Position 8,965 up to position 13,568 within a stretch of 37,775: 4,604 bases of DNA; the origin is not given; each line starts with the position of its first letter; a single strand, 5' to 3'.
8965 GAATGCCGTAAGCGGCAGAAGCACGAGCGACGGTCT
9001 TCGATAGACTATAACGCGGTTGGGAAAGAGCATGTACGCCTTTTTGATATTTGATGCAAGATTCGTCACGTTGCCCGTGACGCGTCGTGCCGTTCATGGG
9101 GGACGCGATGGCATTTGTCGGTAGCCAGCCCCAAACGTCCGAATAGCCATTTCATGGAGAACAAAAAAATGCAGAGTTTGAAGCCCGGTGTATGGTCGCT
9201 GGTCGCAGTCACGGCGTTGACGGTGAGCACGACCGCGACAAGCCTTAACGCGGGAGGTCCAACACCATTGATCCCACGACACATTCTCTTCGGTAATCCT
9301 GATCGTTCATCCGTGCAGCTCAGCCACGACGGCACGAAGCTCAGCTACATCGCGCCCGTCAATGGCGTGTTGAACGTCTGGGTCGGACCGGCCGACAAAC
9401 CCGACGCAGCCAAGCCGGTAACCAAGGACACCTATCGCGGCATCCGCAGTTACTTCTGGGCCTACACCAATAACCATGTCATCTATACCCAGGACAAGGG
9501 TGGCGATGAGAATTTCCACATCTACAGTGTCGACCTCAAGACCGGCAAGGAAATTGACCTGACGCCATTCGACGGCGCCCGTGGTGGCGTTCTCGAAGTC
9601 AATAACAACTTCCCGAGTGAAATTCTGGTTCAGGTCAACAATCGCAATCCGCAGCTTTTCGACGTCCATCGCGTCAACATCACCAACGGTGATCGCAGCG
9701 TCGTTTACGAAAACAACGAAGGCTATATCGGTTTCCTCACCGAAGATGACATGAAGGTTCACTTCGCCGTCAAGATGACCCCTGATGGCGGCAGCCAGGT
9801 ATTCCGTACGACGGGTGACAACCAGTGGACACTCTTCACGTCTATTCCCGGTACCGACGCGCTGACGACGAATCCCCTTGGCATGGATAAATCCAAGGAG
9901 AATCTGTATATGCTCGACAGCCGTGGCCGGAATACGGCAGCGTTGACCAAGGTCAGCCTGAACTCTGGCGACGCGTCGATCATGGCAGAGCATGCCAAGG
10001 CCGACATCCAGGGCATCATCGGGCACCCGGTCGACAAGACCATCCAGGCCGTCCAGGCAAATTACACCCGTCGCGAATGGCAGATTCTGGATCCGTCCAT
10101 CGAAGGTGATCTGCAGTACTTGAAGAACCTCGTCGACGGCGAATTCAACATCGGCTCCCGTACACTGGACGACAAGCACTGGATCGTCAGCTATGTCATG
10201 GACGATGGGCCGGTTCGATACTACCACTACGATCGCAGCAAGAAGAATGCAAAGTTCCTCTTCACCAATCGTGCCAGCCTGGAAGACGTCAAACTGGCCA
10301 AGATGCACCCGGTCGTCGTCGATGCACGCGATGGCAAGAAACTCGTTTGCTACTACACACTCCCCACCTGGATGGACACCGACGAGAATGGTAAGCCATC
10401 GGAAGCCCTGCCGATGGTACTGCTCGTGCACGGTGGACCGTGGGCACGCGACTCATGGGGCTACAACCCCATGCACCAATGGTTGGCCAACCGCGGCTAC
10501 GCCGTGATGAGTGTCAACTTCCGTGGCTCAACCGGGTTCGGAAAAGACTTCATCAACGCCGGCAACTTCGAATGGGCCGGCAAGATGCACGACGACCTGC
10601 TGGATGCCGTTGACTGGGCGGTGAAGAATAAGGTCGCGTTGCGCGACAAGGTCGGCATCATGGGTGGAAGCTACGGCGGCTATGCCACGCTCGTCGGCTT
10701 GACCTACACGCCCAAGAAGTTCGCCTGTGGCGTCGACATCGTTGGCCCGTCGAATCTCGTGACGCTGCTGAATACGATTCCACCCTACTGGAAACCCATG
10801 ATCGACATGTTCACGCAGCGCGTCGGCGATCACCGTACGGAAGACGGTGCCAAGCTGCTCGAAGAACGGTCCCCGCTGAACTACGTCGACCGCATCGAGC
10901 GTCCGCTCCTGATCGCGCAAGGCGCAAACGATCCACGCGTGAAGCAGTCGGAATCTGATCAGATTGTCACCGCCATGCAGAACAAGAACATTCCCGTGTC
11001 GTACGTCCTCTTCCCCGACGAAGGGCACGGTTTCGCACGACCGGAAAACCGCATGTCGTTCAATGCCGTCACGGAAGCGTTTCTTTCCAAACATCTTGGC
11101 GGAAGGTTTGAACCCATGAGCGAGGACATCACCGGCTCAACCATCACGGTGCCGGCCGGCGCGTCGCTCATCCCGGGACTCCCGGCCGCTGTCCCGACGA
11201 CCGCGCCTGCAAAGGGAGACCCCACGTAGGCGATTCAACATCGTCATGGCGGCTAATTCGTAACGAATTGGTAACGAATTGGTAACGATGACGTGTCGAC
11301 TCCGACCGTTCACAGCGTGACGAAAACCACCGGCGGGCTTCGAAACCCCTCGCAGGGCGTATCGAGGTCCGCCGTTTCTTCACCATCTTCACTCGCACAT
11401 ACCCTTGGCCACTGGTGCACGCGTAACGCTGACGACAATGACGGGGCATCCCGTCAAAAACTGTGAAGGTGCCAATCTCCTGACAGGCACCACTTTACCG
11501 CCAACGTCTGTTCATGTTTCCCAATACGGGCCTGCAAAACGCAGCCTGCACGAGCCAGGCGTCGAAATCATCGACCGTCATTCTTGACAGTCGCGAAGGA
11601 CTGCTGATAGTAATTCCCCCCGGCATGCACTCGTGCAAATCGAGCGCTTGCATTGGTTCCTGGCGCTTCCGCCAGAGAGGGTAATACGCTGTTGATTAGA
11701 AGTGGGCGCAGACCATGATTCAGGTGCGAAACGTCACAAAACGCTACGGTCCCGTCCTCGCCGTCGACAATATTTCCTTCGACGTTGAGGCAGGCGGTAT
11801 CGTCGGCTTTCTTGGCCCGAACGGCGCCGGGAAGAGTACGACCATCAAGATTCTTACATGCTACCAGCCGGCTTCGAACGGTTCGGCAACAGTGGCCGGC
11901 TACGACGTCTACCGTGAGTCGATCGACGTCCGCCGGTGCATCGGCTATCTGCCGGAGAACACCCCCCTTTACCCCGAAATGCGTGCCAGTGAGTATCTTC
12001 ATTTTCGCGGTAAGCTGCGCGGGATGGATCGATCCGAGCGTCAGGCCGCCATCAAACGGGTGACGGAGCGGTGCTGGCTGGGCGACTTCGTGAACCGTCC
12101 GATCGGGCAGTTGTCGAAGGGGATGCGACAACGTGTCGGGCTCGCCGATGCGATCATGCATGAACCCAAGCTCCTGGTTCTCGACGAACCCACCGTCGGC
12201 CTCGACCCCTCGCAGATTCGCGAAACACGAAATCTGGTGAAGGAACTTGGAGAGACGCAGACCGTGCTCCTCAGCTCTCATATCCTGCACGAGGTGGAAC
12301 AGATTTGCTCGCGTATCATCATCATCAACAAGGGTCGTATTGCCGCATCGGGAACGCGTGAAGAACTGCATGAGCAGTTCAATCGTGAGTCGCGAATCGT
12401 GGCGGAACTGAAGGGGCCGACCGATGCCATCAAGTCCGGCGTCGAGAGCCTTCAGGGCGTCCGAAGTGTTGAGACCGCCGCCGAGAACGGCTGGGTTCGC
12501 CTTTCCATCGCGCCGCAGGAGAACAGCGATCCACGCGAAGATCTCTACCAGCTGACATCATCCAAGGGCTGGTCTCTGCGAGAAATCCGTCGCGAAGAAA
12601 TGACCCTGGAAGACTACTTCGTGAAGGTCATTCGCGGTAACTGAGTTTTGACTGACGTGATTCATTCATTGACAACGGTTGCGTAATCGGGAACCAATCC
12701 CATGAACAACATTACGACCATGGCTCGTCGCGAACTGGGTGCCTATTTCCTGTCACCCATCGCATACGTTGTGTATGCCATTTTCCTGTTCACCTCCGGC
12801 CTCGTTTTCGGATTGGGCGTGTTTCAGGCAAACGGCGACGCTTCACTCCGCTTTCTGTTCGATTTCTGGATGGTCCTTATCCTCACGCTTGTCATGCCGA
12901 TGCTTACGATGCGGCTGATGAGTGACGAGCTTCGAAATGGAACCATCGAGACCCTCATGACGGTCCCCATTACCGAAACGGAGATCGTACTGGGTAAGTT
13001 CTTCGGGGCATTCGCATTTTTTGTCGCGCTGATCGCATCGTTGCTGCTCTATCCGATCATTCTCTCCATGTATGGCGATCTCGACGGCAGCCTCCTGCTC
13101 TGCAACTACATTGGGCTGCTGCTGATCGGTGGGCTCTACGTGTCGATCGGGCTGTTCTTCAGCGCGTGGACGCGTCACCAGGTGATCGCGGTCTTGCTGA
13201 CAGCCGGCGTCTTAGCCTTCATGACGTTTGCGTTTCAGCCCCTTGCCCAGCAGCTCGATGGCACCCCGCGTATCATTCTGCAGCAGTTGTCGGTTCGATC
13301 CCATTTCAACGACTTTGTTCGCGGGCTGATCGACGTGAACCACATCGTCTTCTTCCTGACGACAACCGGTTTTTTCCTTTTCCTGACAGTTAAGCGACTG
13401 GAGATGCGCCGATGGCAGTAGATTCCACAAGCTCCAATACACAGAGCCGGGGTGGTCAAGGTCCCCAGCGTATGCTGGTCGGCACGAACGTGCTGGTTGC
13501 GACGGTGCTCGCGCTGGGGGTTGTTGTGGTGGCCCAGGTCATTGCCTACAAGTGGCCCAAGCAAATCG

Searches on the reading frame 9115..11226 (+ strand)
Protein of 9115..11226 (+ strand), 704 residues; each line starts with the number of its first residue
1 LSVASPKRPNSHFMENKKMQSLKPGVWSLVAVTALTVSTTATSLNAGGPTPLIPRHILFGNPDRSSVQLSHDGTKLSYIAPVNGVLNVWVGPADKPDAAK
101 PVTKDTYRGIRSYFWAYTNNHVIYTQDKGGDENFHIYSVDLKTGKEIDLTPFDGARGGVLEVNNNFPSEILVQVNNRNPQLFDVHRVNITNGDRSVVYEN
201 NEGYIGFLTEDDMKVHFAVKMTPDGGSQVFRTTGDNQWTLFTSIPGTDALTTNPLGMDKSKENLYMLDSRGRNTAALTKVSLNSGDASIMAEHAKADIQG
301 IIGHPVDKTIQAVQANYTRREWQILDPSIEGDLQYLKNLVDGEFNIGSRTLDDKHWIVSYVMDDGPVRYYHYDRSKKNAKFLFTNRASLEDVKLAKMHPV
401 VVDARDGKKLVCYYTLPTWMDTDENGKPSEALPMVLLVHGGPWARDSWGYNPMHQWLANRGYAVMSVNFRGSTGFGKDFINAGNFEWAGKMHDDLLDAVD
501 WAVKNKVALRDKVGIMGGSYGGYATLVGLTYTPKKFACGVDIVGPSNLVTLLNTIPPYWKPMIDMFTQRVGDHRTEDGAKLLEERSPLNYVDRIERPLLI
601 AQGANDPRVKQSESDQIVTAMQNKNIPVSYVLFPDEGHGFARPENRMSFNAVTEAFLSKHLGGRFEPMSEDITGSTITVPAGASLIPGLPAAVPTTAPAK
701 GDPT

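Call 75: search_protein_families(library=pfam, proteins=[window:9115-11226:+], max_evalue=0.0001)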
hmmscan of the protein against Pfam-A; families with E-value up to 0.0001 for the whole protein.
window:9115-11226:+ (704 aa): 7 families
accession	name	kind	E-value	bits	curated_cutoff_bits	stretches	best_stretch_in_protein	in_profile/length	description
PF00326.27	Peptidase_S9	-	8.1e-43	146.8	22.6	1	453-663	6-212/213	Prolyl oligopeptidase family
PF20434.5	BD-FAE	-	2.7e-16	60.2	26.8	1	427-619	8-213/215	BD-FAE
PF02129.25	Peptidase_S15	-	1.5e-13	51.5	23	1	430-549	15-133/262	X-Pro dipeptidyl-peptidase (S15 family)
PF01738.24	DLH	-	5.2e-12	46.3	21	1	446-651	21-199/217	Dienelactone hydrolase family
PF12146.15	Hydrolase_4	-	2.1e-08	34.2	27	1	434-560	6-124/239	Serine aminopeptidase, S33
PF12697.13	Abhydrolase_6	-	8e-08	33.6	26.3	1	435-640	1-205/217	Alpha/beta hydrolase family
PF00561.26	Abhydrolase_1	-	5.1e-06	26.8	25.8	0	433-543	1-101/245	alpha/beta hydrolase fold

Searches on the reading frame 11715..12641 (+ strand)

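Call 75: search_protein_families(library=pfam, proteins=[window:11715-12641:+], max_evalue=0.0001)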
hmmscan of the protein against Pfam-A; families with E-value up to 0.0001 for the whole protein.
window:11715-12641:+ (309 aa): 2 families
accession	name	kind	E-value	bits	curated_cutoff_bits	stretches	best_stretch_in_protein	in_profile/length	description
PF00005.33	ABC_tran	-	1.1e-29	104.2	25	1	18-160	2-136/137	ABC transporter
PF13304.12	AAA_21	-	9.4e-12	46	27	1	126-192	231-301/304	AAA domain, putative AbiEii toxin, Type IV TA system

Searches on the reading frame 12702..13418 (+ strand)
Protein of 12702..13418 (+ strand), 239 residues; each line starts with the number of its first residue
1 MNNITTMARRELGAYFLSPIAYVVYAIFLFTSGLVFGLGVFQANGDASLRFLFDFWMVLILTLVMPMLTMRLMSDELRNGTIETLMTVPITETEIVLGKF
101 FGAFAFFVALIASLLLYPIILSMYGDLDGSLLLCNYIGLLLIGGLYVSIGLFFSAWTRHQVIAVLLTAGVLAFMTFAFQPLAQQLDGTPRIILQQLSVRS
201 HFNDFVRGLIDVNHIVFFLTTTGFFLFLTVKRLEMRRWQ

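Call 75: search_protein_families(library=pfam, proteins=[window:12702-13418:+], max_evalue=0.0001)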
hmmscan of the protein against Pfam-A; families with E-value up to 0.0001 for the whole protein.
window:12702-13418:+ (239 aa): 5 families
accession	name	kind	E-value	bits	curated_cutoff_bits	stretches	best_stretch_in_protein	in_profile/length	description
PF12679.13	ABC2_membrane_2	-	3.9e-11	43.2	27.2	1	57-184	74-205/283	ABC-2 family transporter protein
PF12730.13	ABC2_membrane_4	-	6.4e-10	39.7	27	1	23-167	24-172/179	ABC-2 family transporter protein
PF12698.13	ABC2_membrane_3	-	9e-07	28.7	31.6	1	50-190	162-300/347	ABC-2 family transporter protein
PF01061.29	ABC2_membrane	-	1.3e-06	28.6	26.9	1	4-177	3-176/211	ABC-2 type transporter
PF13346.12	ABC2_membrane_5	-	2.6e-05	24.3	25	1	56-178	38-161/205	ABC-2 family transporter protein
